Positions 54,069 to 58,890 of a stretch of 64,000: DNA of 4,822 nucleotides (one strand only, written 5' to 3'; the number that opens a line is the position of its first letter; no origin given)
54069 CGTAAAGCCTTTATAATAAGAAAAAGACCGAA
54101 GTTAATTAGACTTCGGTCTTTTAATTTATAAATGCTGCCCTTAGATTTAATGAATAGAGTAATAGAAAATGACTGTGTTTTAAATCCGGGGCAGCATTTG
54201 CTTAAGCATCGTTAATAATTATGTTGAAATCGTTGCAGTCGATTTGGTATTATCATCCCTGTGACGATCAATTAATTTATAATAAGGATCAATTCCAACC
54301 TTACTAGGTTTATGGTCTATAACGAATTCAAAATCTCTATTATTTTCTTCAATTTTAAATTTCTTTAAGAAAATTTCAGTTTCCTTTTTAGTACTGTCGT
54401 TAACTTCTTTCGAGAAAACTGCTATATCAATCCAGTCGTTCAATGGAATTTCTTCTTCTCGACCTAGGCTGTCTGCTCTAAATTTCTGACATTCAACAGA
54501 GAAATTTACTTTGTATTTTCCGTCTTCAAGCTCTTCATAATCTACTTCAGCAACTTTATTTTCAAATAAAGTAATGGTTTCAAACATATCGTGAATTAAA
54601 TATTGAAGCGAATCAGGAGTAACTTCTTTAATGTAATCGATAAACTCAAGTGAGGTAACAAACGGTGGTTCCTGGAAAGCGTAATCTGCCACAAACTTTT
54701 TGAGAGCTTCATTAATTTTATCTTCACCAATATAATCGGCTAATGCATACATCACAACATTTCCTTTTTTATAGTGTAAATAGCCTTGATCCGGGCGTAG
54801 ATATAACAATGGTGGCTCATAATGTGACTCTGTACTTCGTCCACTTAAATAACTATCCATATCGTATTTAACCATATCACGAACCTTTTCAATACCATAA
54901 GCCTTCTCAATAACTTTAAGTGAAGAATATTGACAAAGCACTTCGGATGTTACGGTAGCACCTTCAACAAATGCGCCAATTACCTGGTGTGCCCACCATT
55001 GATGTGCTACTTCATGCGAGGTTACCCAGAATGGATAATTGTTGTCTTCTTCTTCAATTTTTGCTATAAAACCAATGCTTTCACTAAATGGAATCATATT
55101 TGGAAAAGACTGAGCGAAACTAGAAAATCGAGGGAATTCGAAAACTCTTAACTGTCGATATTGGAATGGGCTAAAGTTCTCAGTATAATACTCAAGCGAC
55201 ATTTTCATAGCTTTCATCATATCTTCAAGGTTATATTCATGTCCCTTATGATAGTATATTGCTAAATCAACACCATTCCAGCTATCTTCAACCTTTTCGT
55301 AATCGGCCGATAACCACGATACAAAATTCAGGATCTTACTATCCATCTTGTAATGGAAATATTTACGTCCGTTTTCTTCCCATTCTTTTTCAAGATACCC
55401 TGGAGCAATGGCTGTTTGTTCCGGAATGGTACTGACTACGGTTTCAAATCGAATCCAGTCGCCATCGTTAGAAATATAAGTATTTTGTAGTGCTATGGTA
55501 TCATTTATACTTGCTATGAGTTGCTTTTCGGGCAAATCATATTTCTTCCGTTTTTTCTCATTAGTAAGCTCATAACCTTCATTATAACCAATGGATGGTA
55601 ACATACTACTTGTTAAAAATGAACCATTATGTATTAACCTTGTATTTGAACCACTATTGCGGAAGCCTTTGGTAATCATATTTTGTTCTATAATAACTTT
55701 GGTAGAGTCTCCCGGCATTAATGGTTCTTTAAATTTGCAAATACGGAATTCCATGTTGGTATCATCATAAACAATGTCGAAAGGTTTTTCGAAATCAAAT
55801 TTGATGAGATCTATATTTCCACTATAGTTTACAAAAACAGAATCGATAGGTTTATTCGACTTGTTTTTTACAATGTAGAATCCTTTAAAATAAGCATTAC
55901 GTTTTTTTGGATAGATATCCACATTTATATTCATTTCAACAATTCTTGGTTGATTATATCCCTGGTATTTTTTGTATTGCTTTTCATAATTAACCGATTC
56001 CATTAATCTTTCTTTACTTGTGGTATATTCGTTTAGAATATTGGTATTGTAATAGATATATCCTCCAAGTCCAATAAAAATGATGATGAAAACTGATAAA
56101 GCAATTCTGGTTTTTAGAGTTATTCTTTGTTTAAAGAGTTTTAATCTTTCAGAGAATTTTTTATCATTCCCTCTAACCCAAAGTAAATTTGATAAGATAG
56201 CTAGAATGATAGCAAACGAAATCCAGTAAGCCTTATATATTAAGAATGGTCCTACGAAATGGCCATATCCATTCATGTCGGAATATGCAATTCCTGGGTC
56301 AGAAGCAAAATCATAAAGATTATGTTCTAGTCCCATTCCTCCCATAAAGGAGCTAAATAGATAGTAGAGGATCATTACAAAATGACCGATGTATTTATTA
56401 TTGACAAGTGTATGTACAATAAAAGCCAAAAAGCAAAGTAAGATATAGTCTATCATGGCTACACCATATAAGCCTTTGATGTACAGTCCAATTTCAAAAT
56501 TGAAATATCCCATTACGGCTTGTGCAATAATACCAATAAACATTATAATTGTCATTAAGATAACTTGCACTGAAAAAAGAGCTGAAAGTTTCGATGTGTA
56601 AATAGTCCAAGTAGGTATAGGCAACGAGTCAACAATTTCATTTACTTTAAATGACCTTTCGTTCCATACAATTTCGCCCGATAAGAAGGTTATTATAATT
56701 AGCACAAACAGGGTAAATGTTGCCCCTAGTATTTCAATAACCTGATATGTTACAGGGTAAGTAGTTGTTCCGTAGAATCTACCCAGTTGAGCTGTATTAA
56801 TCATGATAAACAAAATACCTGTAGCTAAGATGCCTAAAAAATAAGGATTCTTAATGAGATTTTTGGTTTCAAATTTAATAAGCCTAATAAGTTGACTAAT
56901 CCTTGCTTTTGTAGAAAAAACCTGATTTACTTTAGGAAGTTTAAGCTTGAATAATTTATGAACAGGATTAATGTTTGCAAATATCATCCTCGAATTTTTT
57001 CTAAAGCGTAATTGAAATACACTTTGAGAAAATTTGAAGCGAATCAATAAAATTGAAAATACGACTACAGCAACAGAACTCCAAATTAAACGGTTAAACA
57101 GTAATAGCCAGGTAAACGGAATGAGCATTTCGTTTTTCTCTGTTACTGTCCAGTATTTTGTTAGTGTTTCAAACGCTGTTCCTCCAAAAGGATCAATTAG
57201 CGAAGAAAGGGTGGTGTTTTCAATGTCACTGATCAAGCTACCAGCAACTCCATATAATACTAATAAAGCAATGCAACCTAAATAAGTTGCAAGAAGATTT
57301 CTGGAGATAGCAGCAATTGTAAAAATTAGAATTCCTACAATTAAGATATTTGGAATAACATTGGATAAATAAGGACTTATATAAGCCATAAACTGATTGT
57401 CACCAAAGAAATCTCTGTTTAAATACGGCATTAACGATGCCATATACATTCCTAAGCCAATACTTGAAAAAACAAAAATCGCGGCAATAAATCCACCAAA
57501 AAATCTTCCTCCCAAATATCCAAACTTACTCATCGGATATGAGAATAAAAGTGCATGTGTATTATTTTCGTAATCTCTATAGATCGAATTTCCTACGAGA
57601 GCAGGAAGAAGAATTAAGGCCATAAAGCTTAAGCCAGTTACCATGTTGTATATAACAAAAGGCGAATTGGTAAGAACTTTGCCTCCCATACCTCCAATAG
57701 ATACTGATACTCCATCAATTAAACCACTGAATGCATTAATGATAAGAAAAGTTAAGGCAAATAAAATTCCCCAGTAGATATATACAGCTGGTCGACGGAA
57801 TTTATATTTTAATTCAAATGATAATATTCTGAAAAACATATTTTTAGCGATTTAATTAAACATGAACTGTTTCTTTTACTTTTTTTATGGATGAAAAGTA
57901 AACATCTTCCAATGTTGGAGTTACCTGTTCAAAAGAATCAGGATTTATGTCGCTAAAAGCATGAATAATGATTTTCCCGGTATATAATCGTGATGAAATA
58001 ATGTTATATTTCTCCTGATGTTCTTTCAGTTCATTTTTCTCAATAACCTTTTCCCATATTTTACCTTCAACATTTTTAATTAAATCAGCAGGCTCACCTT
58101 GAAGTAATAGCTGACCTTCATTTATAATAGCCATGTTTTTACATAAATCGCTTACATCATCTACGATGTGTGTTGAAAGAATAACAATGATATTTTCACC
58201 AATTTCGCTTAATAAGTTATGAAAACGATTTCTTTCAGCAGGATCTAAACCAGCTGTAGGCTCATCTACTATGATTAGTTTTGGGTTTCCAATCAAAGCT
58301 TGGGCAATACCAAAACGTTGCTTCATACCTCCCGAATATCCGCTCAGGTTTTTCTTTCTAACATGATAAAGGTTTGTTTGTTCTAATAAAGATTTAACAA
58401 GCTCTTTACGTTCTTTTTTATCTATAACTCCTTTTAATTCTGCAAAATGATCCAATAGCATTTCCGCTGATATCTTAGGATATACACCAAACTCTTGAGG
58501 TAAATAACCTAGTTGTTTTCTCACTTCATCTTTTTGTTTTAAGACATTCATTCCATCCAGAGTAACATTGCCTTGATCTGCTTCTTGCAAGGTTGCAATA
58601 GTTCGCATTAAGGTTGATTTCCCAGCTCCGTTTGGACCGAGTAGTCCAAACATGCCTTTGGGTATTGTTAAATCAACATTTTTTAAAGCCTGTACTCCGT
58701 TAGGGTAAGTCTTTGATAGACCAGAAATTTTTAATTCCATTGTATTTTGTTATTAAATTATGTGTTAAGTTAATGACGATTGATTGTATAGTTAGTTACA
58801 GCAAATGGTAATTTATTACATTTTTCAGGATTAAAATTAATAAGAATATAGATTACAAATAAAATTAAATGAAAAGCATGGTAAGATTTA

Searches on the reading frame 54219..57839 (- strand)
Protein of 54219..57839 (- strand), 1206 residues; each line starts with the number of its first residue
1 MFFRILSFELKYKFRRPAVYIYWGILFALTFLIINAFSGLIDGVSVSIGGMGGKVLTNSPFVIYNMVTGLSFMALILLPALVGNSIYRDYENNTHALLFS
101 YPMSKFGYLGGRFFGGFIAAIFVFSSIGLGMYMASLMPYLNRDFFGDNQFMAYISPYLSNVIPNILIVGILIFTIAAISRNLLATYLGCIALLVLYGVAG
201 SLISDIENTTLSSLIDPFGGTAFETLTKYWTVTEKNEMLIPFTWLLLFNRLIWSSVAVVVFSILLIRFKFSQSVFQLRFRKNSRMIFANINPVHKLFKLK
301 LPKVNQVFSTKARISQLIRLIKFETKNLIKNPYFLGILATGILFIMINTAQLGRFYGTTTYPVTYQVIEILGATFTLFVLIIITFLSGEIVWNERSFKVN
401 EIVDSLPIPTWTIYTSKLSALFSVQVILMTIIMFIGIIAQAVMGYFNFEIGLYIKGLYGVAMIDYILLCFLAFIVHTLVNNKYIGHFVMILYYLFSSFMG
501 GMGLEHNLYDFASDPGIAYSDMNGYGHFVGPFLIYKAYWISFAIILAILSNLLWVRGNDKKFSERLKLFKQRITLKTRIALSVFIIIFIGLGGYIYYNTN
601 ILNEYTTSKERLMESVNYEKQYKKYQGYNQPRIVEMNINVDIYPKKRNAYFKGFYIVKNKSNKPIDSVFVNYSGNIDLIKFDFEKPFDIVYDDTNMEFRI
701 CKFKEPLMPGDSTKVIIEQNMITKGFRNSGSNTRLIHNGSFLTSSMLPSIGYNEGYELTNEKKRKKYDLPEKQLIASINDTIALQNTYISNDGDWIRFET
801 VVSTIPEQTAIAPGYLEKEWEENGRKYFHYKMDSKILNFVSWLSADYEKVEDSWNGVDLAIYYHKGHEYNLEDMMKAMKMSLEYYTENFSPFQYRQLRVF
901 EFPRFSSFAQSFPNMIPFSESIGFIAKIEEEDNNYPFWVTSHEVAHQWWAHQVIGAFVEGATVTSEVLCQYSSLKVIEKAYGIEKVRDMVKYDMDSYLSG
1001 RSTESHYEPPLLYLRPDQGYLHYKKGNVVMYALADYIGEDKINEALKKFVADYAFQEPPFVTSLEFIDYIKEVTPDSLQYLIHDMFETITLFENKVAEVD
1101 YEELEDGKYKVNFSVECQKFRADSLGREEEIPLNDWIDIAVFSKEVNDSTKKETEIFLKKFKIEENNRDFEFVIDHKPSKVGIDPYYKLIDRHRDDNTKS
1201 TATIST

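Call 61: search_protein_families(library=pfam, proteins=[window:54219-57839:-], max_evalue=0.00001)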
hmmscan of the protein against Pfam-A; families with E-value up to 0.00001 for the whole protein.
window:54219-57839:- (1206 aa): 2 families
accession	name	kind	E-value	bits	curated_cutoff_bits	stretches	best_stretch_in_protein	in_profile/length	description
PF01433.26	Peptidase_M1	-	1.7e-08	34.7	27.7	1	877-1074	5-207/218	Peptidase family M1 domain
PF12730.13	ABC2_membrane_4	-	3.3e-06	27.6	27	1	320-496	1-178/179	ABC-2 family transporter protein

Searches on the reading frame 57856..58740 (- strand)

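Call 10: search_protein_families(library=pfam, proteins=[window:57856-58740:-])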
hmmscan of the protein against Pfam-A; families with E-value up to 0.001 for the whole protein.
window:57856-58740:- (294 aa): 5 families
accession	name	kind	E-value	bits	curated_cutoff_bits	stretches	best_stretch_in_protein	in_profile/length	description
PF00005.33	ABC_tran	-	2.9e-31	109.3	25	1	19-163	1-137/137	ABC transporter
PF13304.12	AAA_21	-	3.1e-12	47.6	27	2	128-191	231-298/304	AAA domain, putative AbiEii toxin, Type IV TA system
PF02463.25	SMC_N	-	4.5e-06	26.7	40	0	19-49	13-46/220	RecF/RecN/SMC N terminal domain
PF13476.12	AAA_23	-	0.00035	21.7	27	1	15-48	6-39/201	AAA domain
PF13555.12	AAA_29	-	0.0009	19.4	27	0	25-51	18-45/61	P-loop containing region of AAA domain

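Call 86: search_protein_families(library=ncbifam, proteins=[window:57856-58740:-], max_evalue=1e-20)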
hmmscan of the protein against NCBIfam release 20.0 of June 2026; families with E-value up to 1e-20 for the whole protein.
window:57856-58740:- (294 aa): 105 families (the best 25 are shown)
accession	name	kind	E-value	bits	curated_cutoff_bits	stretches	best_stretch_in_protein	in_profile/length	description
TIGR01188.1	drrA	subfamily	1.1e-55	189.1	312.45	1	11-243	2-235/302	daunorubicin resistance ABC transporter, ATP-binding protein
TIGR03522.1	GldA_ABC_ATP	equivalog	2.4e-52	178.3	402.6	1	1-231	1-230/301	gliding motility-associated ABC transporter ATP-binding subunit GldA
NF033858.1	ABC2_perm_RbbA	equivalog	1.5e-45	155.5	1050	1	4-233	3-237/909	ribosome-associated ATPase/putative transporter RbbA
TIGR04406.1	LPS_export_lptB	equivalog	5.8e-43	146.9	240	1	3-225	2-227/239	LPS export ABC transporter ATP-binding protein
TIGR03864.1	PQQ_ABC_ATP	hypoth_equivalog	5.5e-42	143.8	302.25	1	3-227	2-226/236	ABC transporter, ATP-binding subunit, PQQ-dependent alcohol dehydrogenase system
TIGR02315.1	ABC_phnC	equivalog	6.4e-42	143.6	266.1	1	3-228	2-241/243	phosphonate ABC transporter ATP-binding protein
TIGR03740.1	galliderm_ABC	subfamily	2.7e-41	141.7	309.75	1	3-217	1-208/223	lantibiotic protection ABC transporter ATP-binding subunit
NF010059.0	PRK13536.1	equivalog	1e-38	133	549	1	4-234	45-272/342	nodulation factor ABC transporter ATP-binding protein NodI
NF010060.0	PRK13537.1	equivalog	2.4e-37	128.5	521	1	4-224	17-237/314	nodulation factor ABC transporter ATP-binding protein NodI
TIGR01186.1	proV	subfamily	1.8e-36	126.1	326.6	1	17-257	7-253/363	betaine/proline/choline family ABC transporter ATP-binding protein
TIGR04521.1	ECF_ATPase_2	equivalog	5.2e-36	124.2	330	1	11-225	13-237/279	energy-coupling factor transporter ATPase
TIGR04520.1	ECF_ATPase_1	equivalog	1.7e-35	122.7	315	1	4-225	2-228/269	energy-coupling factor transporter ATPase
TIGR01288.1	nodI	equivalog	2.9e-35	121.7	424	1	3-234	5-233/303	nodulation factor ABC transporter ATP-binding protein NodI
TIGR02314.1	ABC_MetN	equivalog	2.5e-34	118.8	499.7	1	14-235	16-243/343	methionine ABC transporter ATP-binding protein MetN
TIGR00968.1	3a0106s01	subfamily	3.7e-34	118.3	342.75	1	4-223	2-221/237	sulfate ABC transporter ATP-binding protein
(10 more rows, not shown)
